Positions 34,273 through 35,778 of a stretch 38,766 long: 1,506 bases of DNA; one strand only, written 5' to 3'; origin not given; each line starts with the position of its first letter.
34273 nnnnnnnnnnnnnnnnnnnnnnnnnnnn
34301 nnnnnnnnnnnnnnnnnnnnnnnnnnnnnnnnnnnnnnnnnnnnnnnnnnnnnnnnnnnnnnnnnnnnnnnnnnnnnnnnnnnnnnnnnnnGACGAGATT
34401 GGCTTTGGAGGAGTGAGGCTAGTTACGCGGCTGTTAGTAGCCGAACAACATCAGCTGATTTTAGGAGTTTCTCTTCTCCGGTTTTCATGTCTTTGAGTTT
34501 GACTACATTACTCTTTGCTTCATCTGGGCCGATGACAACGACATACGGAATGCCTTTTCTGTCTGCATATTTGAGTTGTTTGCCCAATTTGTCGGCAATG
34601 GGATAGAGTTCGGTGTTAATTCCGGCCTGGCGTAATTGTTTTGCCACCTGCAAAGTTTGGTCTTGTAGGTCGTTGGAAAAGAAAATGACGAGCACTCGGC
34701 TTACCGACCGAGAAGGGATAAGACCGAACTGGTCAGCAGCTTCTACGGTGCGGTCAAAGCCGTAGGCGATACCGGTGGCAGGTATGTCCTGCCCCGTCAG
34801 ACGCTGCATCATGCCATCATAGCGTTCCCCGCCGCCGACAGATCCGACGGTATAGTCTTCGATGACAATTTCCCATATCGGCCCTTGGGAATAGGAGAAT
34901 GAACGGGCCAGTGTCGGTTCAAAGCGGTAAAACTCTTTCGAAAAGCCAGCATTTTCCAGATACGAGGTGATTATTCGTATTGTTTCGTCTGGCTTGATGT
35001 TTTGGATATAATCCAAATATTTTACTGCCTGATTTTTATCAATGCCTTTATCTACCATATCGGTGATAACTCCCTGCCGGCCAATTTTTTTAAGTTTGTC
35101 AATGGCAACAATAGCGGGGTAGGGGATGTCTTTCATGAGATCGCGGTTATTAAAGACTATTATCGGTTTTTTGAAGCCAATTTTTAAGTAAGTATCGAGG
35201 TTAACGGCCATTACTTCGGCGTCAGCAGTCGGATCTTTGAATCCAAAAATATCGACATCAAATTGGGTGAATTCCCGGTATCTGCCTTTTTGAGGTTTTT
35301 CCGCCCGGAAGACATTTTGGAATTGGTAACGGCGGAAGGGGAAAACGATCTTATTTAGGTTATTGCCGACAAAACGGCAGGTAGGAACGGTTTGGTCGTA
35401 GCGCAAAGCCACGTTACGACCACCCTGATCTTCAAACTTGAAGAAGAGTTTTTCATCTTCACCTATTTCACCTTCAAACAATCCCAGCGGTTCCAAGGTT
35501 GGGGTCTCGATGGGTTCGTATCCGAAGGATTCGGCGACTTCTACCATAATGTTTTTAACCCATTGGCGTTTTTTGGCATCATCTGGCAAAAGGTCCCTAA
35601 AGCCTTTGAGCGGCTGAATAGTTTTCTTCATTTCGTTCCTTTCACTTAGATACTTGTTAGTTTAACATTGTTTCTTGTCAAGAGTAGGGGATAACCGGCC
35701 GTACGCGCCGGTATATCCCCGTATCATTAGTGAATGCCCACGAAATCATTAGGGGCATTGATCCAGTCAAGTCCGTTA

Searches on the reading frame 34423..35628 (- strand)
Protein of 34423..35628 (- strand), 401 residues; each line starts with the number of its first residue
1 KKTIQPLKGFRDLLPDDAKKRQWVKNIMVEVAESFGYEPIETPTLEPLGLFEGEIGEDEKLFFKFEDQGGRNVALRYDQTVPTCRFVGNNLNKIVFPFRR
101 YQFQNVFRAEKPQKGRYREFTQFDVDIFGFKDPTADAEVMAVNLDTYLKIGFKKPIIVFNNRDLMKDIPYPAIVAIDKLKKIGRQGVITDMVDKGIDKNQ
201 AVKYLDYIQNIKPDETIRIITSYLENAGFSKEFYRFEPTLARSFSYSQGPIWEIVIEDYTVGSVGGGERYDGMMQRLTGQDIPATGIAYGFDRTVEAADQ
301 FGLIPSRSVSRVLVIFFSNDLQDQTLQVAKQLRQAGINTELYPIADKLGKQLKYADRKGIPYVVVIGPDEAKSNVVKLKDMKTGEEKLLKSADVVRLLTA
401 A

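Call 76: search_protein_families(library=pfam, proteins=[window:34423-35628:-], max_evalue=0.00001)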
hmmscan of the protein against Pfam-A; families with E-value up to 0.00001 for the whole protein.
window:34423-35628:- (401 aa): 3 families
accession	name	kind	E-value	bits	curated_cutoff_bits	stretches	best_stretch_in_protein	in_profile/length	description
PF13393.11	tRNA-synt_His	-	2.4e-34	119.4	25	1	9-168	1-159/308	Histidyl-tRNA synthetase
PF03129.25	HGTP_anticodon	-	3.3e-20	72.5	21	1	312-398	2-91/94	Anticodon binding domain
PF00587.30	tRNA-synt_2b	-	1.8e-10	41.6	29.3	1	63-163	1-107/179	tRNA synthetase class II core domain (G, H, P, S and T)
